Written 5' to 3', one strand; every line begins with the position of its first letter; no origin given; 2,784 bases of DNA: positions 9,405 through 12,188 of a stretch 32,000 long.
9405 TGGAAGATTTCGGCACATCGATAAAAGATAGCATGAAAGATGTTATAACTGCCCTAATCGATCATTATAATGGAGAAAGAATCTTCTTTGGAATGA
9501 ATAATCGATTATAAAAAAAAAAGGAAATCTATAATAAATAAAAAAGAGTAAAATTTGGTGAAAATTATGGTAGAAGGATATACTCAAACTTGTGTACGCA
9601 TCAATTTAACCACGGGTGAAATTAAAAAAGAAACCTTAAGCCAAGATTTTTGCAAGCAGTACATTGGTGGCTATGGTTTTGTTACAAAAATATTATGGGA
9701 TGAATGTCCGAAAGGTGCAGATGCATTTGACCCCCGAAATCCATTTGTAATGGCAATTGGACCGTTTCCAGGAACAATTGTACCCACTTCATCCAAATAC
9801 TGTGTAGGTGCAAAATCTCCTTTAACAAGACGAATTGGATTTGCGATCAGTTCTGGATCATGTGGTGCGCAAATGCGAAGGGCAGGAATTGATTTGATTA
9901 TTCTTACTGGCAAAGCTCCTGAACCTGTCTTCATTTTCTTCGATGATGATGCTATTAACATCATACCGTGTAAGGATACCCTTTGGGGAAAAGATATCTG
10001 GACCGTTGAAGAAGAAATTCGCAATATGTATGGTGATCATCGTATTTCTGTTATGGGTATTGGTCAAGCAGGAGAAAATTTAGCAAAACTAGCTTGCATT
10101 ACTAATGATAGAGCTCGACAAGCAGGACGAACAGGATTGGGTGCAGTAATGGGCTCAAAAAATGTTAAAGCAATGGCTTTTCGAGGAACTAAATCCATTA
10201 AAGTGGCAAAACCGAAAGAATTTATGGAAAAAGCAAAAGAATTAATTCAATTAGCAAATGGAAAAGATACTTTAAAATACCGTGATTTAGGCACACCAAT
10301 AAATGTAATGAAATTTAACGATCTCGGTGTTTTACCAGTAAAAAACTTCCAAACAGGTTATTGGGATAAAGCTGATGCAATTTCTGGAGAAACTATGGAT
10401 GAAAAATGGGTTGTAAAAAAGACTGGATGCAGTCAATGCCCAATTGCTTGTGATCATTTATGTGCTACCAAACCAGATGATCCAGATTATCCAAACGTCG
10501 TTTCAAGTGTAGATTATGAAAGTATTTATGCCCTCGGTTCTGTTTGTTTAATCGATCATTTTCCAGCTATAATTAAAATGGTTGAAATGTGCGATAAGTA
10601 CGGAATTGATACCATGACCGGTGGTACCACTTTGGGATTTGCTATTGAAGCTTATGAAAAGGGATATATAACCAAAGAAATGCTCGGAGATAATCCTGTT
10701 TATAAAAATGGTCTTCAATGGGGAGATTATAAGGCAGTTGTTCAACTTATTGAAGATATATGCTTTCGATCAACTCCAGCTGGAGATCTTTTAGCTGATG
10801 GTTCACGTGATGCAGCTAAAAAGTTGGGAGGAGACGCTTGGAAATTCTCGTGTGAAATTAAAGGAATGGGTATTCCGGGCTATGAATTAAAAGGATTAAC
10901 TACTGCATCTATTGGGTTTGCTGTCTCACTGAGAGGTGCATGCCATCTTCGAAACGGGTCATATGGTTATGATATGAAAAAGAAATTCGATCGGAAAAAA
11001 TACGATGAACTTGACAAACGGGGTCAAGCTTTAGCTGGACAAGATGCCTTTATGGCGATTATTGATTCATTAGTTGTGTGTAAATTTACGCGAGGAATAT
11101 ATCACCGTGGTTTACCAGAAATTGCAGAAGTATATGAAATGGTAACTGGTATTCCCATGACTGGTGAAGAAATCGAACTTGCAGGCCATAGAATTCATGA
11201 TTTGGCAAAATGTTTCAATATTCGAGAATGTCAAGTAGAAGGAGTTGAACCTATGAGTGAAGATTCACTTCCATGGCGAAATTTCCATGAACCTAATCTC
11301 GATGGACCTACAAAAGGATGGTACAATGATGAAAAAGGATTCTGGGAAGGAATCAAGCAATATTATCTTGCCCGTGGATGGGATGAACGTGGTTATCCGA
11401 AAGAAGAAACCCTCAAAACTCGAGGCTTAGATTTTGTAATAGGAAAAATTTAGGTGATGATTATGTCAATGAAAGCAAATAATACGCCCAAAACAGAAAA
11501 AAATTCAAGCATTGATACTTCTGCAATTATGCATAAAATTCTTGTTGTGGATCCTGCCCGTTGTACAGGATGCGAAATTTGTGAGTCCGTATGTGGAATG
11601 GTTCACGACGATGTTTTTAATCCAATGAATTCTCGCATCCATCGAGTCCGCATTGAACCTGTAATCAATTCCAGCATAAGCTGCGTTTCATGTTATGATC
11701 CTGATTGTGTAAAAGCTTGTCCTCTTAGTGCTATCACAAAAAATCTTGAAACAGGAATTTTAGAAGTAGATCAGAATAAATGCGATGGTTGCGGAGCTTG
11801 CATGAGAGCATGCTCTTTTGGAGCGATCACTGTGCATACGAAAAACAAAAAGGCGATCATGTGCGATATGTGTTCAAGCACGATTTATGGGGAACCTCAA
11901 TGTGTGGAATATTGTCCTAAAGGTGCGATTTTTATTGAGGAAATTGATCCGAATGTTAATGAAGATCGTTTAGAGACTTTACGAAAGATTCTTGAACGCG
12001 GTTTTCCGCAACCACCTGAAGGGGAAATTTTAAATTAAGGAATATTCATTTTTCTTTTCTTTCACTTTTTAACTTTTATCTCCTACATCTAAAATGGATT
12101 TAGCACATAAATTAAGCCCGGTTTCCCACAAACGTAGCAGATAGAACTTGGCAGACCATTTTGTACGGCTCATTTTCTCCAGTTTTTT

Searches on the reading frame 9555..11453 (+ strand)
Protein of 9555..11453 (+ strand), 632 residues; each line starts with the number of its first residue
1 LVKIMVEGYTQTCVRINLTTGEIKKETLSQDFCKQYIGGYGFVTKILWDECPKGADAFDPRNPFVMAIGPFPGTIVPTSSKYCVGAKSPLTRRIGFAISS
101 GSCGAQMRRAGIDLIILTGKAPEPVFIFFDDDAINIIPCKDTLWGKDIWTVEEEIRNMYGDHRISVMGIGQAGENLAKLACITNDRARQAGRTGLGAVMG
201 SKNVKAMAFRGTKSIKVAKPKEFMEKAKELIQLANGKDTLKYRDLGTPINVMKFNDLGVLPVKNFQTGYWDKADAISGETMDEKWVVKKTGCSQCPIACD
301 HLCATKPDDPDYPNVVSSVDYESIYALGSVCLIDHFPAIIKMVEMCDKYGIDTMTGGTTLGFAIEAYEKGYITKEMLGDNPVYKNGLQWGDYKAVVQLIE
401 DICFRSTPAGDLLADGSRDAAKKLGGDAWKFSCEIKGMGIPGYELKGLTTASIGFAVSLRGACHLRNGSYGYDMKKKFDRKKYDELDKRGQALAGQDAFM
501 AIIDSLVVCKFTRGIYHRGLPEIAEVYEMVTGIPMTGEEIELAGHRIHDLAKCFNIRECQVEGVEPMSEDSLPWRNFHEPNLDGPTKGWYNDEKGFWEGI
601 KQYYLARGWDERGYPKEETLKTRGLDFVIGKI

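Call 3: search_protein_families(library=pfam, proteins=[window:9555-11453:+], max_evalue=0.01)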
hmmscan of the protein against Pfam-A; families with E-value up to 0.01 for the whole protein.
window:9555-11453:+ (632 aa): 2 families
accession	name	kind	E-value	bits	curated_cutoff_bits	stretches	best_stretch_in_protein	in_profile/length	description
PF01314.23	AFOR_C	-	3e-102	343.1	27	1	232-625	8-385/385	Aldehyde ferredoxin oxidoreductase, domains 2 & 3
PF02730.20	AFOR_N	-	1.8e-66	224.1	29.8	1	13-212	3-199/199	Aldehyde ferredoxin oxidoreductase, N-terminal domain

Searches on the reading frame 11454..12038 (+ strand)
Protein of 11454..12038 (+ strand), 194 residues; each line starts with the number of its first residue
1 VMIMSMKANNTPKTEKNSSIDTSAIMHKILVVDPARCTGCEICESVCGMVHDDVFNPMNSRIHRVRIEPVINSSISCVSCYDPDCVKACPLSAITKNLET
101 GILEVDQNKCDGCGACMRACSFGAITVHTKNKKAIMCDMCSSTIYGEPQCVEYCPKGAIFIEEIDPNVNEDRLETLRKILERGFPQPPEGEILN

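Call 3: search_protein_families(library=pfam, proteins=[window:11454-12038:+], max_evalue=0.01)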
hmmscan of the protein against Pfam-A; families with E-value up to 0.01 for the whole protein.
window:11454-12038:+ (194 aa): 13 families
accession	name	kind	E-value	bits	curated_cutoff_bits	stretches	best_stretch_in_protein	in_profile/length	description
PF00037.32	Fer4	-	8.1e-14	51.2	21.1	2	104-126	2-24/24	4Fe-4S binding domain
PF13247.11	Fer4_11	-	3.2e-13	50.2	26.2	1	75-161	8-97/100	4Fe-4S dicluster domain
PF12837.12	Fer4_6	-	3.3e-13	49.3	25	2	104-125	3-24/24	4Fe-4S binding domain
PF12838.12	Fer4_7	-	4.5e-13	49.9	27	3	77-124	2-52/52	4Fe-4S dicluster domain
PF13187.11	Fer4_9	-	1.2e-12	48.1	27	3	77-125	2-52/52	4Fe-4S dicluster domain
PF13237.11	Fer4_10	-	3.6e-10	40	25.5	2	72-120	4-52/53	4Fe-4S dicluster domain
PF12797.12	Fer4_2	-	6.8e-09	35.5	24.5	2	103-121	3-21/22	4Fe-4S binding domain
PF25160.1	LdpA_Fe-S-bd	-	1.5e-08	34.7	27.6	1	80-129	5-47/49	LdpA Fe-S cluster-binding domain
PF13484.11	Fer4_16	-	2.2e-08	35.2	30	0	20-48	35-64/66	4Fe-4S double cluster binding domain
PF14697.11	Fer4_21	-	1.2e-06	29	35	3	27-49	31-53/59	4Fe-4S dicluster domain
PF12798.12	Fer4_3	-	5.1e-05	24.2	27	0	110-124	1-15/15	4Fe-4S binding domain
PF12800.12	Fer4_4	-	0.00025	21.6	24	1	108-123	2-17/17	4Fe-4S binding domain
PF13534.11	Fer4_17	-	0.0013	19.7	22.2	0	36-49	45-58/61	4Fe-4S dicluster domain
